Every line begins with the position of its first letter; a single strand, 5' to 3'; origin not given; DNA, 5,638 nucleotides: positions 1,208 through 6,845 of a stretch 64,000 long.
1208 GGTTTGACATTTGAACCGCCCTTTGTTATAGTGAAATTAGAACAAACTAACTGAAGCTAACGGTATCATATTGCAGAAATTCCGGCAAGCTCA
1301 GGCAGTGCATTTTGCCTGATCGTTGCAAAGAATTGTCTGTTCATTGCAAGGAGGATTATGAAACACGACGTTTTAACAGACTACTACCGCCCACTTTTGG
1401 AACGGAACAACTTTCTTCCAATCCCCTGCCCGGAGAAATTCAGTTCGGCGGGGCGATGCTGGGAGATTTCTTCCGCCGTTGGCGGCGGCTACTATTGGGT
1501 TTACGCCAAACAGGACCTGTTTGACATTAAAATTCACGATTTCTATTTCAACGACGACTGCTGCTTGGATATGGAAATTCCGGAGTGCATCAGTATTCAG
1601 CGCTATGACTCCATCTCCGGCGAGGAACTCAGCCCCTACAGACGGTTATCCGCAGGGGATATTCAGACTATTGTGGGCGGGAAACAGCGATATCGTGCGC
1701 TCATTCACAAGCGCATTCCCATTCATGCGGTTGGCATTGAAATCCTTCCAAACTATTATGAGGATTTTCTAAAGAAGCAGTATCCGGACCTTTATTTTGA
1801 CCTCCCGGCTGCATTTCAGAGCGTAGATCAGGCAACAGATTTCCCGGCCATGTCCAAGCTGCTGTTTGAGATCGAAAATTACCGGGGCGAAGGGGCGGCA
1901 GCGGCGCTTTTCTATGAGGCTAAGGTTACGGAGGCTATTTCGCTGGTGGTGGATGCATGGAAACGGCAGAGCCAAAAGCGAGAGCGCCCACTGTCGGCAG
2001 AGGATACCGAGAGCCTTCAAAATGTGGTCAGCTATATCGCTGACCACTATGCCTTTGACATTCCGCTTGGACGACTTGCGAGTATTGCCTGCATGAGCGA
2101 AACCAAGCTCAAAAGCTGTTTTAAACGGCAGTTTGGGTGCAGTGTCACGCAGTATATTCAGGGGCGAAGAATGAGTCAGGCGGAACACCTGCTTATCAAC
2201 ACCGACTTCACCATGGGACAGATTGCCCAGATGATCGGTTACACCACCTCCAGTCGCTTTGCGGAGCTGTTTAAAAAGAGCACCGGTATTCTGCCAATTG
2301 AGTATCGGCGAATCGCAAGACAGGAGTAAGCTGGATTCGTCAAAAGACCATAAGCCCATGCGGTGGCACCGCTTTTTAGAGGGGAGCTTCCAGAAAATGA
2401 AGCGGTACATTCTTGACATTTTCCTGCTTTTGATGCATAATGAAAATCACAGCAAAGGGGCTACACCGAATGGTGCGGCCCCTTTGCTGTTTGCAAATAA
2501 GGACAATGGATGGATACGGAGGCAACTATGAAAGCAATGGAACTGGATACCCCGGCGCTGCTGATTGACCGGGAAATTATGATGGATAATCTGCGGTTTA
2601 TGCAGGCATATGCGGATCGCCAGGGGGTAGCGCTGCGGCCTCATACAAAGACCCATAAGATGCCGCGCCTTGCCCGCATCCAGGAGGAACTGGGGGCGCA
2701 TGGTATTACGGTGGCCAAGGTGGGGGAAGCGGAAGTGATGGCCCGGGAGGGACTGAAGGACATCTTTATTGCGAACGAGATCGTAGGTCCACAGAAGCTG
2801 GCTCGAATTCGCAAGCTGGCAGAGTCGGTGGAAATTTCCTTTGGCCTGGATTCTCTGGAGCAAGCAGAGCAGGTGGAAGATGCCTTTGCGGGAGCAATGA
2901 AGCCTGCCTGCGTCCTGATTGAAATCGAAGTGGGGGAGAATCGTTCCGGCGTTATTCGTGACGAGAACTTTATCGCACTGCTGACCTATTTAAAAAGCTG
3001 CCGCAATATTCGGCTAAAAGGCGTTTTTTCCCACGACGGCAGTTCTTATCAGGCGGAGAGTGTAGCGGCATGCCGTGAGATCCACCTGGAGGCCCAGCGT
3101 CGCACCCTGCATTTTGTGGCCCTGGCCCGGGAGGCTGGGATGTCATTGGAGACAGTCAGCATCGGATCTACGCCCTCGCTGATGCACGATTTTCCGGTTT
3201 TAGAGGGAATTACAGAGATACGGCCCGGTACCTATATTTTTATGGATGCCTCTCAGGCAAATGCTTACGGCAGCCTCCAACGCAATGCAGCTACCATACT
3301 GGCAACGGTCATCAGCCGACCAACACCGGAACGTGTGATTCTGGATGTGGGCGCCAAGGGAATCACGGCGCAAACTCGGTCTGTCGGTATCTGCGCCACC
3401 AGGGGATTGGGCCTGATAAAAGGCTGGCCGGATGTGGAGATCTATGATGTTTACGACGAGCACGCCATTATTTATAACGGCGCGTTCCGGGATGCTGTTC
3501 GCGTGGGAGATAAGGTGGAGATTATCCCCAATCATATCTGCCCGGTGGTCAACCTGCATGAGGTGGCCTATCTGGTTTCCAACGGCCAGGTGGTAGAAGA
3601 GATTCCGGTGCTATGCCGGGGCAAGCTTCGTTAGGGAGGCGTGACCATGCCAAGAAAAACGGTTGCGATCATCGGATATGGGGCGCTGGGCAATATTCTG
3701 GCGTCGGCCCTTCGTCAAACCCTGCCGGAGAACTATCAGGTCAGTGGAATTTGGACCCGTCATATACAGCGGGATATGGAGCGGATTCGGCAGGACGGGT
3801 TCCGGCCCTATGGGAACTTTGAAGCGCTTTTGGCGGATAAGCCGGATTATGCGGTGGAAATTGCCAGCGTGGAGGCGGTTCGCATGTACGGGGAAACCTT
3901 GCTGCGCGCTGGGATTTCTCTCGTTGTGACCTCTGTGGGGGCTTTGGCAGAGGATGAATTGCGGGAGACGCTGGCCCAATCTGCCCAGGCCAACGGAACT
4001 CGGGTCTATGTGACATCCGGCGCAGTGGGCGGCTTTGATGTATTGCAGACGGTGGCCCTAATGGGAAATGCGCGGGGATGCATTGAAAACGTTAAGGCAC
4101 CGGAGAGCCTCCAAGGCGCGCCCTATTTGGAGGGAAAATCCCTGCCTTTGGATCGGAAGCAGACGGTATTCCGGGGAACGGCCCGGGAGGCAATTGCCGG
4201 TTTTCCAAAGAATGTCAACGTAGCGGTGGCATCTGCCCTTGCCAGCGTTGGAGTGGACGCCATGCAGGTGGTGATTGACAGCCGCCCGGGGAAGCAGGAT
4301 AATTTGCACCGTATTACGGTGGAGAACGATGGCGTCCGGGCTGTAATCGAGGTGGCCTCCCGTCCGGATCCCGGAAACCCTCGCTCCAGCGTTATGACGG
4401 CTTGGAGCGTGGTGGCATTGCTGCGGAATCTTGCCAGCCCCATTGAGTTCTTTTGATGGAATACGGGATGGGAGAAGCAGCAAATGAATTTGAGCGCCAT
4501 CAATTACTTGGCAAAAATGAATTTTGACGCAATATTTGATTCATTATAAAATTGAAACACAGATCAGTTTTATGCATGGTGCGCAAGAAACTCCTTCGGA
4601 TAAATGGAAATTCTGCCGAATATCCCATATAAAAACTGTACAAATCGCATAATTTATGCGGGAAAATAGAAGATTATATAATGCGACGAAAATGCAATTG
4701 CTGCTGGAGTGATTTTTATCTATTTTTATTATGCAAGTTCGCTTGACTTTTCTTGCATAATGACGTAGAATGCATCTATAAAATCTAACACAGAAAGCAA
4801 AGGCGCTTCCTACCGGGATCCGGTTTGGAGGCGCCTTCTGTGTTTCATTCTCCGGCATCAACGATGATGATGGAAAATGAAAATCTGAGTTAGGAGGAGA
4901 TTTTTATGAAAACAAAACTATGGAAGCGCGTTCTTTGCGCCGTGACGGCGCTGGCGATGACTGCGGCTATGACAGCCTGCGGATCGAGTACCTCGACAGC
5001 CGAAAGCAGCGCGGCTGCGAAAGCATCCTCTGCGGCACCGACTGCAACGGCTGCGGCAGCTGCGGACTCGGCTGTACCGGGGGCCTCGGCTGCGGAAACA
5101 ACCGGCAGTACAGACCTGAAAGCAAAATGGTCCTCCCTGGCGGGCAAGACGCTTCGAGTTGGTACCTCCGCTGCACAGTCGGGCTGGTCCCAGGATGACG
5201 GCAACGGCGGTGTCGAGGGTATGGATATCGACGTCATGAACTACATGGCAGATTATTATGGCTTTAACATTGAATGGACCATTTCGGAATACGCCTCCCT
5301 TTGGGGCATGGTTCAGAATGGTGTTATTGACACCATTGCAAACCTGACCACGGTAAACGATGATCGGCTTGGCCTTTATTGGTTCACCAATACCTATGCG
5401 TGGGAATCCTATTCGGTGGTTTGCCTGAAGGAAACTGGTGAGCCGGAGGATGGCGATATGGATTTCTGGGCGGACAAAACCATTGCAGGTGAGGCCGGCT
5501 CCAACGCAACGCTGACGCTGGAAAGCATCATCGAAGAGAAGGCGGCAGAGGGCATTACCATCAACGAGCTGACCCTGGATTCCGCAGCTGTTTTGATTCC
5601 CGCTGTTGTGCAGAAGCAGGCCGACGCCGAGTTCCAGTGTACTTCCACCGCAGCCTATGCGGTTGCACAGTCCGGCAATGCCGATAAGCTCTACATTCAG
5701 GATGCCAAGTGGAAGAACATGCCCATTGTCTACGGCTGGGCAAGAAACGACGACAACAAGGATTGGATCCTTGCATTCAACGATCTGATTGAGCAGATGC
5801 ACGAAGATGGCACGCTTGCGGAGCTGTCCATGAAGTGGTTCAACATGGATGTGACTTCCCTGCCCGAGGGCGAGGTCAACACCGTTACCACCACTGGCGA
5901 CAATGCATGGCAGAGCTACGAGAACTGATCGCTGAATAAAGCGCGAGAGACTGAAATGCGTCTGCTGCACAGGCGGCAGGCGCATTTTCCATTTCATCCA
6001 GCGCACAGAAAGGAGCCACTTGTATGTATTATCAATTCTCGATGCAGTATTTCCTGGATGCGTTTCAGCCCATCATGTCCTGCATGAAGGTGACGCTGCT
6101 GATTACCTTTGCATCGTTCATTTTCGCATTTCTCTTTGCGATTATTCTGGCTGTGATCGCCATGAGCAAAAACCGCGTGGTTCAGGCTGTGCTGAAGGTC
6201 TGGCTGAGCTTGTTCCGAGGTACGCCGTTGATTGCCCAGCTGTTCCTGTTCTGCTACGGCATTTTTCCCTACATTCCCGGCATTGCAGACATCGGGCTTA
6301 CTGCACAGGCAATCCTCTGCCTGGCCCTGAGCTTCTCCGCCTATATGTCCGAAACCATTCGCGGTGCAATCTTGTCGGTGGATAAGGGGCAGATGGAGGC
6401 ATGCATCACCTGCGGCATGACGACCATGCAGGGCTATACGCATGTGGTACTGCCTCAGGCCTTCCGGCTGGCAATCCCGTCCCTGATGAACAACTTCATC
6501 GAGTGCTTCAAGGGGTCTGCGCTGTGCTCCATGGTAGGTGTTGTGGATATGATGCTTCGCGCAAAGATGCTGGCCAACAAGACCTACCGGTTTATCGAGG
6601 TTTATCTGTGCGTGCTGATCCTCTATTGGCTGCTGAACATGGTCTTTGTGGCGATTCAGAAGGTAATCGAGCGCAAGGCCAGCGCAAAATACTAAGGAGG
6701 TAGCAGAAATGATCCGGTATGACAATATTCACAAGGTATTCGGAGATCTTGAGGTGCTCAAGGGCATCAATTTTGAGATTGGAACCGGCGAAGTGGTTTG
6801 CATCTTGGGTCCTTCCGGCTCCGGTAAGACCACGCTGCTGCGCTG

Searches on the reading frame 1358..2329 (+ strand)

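Call 59: search_protein_families(library=pfam, proteins=[window:1358-2329:+], max_evalue=0.00001)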
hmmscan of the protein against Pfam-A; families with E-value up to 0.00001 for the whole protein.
window:1358-2329:+ (323 aa): 2 families
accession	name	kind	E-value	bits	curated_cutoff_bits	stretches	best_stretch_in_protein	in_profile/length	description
PF12833.13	HTH_18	-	3.5e-22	78.9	33.6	1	240-318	1-79/80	Helix-turn-helix domain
PF00165.29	HTH_AraC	-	3.2e-15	56.3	26.6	1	227-268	1-42/42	Bacterial regulatory helix-turn-helix proteins, AraC family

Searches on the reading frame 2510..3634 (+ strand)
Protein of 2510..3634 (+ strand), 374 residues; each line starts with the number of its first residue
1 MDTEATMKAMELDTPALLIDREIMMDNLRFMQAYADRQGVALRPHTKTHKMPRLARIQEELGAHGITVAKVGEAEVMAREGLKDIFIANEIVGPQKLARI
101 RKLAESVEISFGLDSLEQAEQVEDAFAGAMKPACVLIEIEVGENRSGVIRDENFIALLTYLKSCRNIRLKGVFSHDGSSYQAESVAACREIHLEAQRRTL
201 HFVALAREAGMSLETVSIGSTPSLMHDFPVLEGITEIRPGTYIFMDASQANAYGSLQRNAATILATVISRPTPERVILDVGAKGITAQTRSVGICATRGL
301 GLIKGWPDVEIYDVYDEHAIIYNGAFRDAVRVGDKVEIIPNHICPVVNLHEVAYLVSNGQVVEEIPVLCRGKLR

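Call 59: search_protein_families(library=pfam, proteins=[window:2510-3634:+], max_evalue=0.00001)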
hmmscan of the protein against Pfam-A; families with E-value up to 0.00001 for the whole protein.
window:2510-3634:+ (374 aa): 2 families
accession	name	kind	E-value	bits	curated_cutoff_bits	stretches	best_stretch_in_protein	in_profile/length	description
PF01168.26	Ala_racemase_N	-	3.7e-28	99.2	24.1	1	19-246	1-218/220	Alanine racemase, N-terminal domain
PF14031.13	D-ser_dehydrat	-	1.2e-19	71.2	22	1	260-356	1-97/97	Putative serine dehydratase domain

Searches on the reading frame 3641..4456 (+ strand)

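Call 59: search_protein_families(library=pfam, proteins=[window:3641-4456:+], max_evalue=0.00001)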
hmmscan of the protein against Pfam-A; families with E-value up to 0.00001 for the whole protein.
window:3641-4456:+ (271 aa): 2 families
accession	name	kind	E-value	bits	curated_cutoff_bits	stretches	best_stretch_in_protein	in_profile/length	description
PF01958.23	Asp_DH_C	-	1.9e-25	89.4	27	1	171-258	2-89/89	Aspartate dehydrogenase, C-terminal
PF03447.22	NAD_binding_3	-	1.2e-17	65.1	24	1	12-124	1-115/116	Homoserine dehydrogenase, NAD binding domain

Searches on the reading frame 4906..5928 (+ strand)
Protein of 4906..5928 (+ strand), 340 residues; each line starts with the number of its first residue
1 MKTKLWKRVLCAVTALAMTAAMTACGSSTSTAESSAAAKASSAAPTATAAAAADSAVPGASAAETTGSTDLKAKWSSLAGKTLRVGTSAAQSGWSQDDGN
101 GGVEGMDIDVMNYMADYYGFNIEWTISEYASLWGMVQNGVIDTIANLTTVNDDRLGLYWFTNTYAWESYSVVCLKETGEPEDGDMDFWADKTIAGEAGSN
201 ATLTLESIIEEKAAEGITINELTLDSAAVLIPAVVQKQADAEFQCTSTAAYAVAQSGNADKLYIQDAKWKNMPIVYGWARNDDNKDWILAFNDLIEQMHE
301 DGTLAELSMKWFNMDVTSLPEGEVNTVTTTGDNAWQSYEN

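Call 59: search_protein_families(library=pfam, proteins=[window:4906-5928:+], max_evalue=0.00001)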
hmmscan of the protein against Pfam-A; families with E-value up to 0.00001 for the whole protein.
window:4906-5928:+ (340 aa): 1 family
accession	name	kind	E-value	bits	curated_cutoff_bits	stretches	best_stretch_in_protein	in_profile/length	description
PF00497.25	SBP_bac_3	-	1.1e-21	77.4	26.4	1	83-313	1-131/132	Bacterial extracellular solute-binding proteins, family 3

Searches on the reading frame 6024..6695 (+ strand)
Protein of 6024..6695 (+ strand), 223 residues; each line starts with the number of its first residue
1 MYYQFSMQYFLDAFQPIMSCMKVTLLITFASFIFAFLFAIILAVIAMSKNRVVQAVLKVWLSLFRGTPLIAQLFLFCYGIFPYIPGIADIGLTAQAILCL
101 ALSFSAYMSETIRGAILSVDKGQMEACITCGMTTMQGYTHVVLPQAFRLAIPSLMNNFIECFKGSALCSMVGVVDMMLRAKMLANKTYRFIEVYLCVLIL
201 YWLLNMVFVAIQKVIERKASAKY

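Call 59: search_protein_families(library=pfam, proteins=[window:6024-6695:+], max_evalue=0.00001)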
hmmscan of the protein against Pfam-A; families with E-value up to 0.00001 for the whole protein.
window:6024-6695:+ (223 aa): 1 family
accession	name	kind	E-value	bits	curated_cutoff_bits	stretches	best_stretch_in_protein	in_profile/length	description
PF00528.27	BPD_transp_1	-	1.3e-25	90.6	26.4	1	36-219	2-182/184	Binding-protein-dependent transport system inner membrane component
